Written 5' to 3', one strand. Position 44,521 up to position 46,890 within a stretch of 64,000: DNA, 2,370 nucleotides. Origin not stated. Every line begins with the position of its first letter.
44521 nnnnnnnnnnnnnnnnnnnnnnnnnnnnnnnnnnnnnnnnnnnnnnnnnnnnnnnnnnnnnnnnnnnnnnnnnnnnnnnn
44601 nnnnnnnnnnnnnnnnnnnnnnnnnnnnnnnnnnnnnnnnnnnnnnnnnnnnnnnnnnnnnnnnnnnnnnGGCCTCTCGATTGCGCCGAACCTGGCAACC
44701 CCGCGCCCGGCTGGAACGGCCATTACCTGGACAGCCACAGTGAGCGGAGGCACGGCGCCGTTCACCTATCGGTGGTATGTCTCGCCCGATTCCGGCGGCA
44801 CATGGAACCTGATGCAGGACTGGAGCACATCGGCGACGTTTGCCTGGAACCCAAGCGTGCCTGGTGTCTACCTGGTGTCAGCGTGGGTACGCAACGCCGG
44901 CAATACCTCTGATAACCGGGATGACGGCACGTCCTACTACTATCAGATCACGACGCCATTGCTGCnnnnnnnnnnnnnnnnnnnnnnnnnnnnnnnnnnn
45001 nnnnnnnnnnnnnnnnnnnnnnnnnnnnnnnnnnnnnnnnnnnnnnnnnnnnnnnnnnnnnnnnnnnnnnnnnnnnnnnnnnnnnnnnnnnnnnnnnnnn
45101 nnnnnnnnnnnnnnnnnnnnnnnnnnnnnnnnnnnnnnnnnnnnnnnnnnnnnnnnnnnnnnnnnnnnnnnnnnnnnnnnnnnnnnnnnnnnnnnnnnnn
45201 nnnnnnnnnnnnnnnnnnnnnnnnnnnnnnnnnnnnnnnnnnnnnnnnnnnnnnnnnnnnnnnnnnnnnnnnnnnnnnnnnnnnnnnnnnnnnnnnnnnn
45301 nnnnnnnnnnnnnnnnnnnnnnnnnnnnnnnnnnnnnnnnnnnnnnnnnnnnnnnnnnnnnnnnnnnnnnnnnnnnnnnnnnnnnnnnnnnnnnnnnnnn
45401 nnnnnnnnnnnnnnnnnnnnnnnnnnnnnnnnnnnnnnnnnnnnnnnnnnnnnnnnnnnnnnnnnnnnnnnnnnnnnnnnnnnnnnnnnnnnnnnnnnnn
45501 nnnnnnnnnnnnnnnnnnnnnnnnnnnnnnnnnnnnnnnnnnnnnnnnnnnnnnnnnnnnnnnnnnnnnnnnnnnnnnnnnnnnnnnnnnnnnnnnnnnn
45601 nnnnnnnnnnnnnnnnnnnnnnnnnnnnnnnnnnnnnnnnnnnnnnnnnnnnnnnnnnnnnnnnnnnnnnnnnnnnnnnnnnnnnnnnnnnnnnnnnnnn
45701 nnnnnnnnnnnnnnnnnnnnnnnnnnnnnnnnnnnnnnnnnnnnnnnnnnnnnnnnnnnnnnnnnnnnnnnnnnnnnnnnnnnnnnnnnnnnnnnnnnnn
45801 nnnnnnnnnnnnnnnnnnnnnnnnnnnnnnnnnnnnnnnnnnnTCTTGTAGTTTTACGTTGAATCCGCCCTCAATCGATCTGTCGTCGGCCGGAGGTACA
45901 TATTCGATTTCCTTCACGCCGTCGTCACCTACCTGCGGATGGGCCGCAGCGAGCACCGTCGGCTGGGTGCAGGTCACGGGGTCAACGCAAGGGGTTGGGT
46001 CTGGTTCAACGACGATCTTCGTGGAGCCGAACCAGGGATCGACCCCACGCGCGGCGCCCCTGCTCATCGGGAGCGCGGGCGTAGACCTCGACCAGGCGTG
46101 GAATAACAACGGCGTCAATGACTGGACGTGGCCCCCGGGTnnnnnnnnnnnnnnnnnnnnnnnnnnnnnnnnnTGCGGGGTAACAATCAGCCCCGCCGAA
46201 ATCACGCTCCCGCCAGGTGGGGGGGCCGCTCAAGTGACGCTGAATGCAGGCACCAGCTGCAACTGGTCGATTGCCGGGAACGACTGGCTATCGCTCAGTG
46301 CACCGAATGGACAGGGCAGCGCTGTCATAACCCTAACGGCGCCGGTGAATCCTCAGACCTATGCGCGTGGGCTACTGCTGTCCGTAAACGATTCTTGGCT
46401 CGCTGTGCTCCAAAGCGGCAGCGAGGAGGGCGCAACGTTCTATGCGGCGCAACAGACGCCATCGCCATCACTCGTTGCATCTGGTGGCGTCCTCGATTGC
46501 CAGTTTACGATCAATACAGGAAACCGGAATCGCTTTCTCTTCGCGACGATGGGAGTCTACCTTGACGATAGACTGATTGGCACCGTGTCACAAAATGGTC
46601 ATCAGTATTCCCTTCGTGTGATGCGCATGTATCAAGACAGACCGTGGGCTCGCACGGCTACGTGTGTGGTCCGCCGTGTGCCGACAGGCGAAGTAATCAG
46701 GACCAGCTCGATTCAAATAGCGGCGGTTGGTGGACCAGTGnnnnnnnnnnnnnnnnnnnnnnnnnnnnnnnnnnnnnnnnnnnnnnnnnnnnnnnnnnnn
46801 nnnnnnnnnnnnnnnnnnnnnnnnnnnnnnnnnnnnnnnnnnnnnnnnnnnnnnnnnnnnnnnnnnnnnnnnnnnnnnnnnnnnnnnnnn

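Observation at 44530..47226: Large secreted protein combining four Y_Y_Y-type Ig-like repeats, two BACON-like domains and a C-terminal matrixin-like metzincin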

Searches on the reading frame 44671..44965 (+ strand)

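Call 10: search_protein_families(library=pfam, proteins=[window:44671-44965:+], max_evalue=10)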
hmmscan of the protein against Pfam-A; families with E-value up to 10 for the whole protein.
window:44671-44965:+ (98 aa): 1 family
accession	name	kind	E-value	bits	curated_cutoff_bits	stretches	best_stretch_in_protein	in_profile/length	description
PF13573.12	SprB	-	0.00017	21.6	28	1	21-36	18-33/37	SprB repeat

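Call 33: search_solved_structures(query=A3, max_evalue=10, show_alignments=2)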
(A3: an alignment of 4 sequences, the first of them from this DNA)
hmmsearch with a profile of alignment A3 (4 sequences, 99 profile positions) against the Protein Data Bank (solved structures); distinct sequences matched with E-value up to 10: 9.
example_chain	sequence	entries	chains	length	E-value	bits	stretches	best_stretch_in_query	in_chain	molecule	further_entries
9d7z_J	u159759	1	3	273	0.096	16.3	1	16-56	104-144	Ig-like domain-containing protein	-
6ffy_A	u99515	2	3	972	0.14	15.8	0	35-64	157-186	VPS10 domain-containing receptor SorCS2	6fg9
6pol_A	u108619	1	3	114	0.28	14.8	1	16-75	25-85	Roundabout homolog 3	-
6pog_A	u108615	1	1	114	0.28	14.8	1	16-75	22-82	Roundabout homolog 3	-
9e99_J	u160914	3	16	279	0.41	14.3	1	16-49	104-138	32 kDa protein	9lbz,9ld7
5lxk_A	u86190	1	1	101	1.2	12.8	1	8-37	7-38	Decoration protein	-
3b4y_A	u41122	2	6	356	1.5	12.5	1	25-68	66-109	PROBABLE F420-DEPENDENT GLUCOSE-6-PHOSPHATE DEHYDROGENASE FGD1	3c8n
2cn3_A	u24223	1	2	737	7.4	10.3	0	36-75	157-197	BETA-1,4-XYLOGLUCAN HYDROLASE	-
2cn2_A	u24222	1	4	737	7.4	10.3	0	36-75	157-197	BETA-1,4-XYLOGLUCAN HYDROLASE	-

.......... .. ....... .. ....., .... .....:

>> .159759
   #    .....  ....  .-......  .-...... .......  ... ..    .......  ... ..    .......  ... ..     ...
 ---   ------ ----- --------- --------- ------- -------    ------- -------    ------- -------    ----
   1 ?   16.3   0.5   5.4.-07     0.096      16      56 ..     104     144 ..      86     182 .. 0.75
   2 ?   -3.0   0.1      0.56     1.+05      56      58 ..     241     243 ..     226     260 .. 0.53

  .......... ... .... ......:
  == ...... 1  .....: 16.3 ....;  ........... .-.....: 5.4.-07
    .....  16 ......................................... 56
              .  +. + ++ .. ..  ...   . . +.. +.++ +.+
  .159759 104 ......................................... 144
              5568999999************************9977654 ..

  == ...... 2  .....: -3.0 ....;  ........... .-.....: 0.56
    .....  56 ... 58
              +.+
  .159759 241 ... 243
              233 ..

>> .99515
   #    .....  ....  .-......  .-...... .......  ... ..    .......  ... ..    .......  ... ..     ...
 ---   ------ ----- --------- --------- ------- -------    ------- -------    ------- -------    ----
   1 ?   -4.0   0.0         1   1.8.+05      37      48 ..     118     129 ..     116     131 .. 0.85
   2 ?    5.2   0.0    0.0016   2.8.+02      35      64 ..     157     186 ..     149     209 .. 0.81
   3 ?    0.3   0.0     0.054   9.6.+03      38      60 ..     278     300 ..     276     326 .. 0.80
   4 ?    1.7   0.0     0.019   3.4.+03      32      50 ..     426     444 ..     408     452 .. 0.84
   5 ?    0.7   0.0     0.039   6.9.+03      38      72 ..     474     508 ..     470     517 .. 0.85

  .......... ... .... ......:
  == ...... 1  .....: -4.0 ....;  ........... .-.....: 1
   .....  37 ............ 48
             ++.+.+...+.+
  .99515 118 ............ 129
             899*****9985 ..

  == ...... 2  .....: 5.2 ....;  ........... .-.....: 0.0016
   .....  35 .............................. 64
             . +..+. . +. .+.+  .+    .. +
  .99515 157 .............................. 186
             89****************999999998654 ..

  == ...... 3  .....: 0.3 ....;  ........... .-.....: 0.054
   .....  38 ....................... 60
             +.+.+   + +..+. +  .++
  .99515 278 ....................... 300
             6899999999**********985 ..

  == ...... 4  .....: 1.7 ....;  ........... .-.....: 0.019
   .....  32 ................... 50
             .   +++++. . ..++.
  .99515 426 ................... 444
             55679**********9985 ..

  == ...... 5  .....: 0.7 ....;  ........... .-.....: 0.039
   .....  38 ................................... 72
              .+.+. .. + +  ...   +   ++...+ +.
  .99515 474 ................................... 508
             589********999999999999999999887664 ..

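Call 34: search_protein_families(library=pfam, alignment_id=A3, max_evalue=10)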
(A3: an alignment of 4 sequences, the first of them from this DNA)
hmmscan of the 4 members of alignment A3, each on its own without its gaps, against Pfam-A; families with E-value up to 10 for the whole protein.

A. member 1, seq(96 aa): 1 family
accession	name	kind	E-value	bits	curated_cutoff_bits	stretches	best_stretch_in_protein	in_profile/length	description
PF13573.12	SprB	-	0.00017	21.6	28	1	20-35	18-33/37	SprB repeat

B. families by the number of members that match (of 4 scanned): 4 families
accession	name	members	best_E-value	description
PF13573.12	SprB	3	0.00017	SprB repeat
PF02012.26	BNR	1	0.024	BNR/Asp-box repeat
PF13632.12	Glyco_trans_2_3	1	0.029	Glycosyl transferase family group 2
PF22846.1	CATSPERG_C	1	0.24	CATSPERG C-terminal domain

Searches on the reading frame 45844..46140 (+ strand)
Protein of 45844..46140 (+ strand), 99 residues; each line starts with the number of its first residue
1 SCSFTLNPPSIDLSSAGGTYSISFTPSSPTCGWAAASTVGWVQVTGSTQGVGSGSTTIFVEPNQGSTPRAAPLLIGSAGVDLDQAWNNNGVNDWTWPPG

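Call 10: search_protein_families(library=pfam, proteins=[window:45844-46140:+], max_evalue=10)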
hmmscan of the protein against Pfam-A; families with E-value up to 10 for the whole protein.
window:45844-46140:+ (99 aa): 3 families
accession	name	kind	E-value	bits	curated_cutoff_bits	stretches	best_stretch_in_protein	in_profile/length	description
PF19190.6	BACON_2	-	4.2e-05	23.8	25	1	5-79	3-82/94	Viral BACON domain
PF13004.13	BACON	-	0.0074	16.7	25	1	33-73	3-43/61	Putative binding domain, N-terminal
PF07602.17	DUF1565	-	0.035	13.9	20.3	1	42-86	54-97/257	Protein of unknown function (DUF1565)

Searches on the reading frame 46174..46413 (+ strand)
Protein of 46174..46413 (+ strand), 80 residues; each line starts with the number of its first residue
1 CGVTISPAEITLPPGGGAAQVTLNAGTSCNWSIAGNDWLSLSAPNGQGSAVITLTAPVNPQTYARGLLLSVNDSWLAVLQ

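Call 10: search_protein_families(library=pfam, proteins=[window:46174-46413:+], max_evalue=10)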
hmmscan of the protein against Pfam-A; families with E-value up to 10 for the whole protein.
window:46174-46413:+ (80 aa): 2 families
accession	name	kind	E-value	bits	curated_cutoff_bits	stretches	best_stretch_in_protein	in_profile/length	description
PF19190.6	BACON_2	-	7.7e-05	23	25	1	4-71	3-78/94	Viral BACON domain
PF13004.13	BACON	-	0.009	16.4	25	1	35-65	8-39/61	Putative binding domain, N-terminal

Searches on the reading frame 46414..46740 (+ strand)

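Call 10: search_protein_families(library=pfam, proteins=[window:46414-46740:+], max_evalue=10)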
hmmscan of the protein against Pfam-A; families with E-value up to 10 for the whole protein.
window:46414-46740:+ (109 aa): 1 family
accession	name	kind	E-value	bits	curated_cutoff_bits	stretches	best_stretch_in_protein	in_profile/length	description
PF04085.20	MreC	-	0.11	12.7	28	1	29-66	11-47/147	Rod shape-determining protein MreC, barrel core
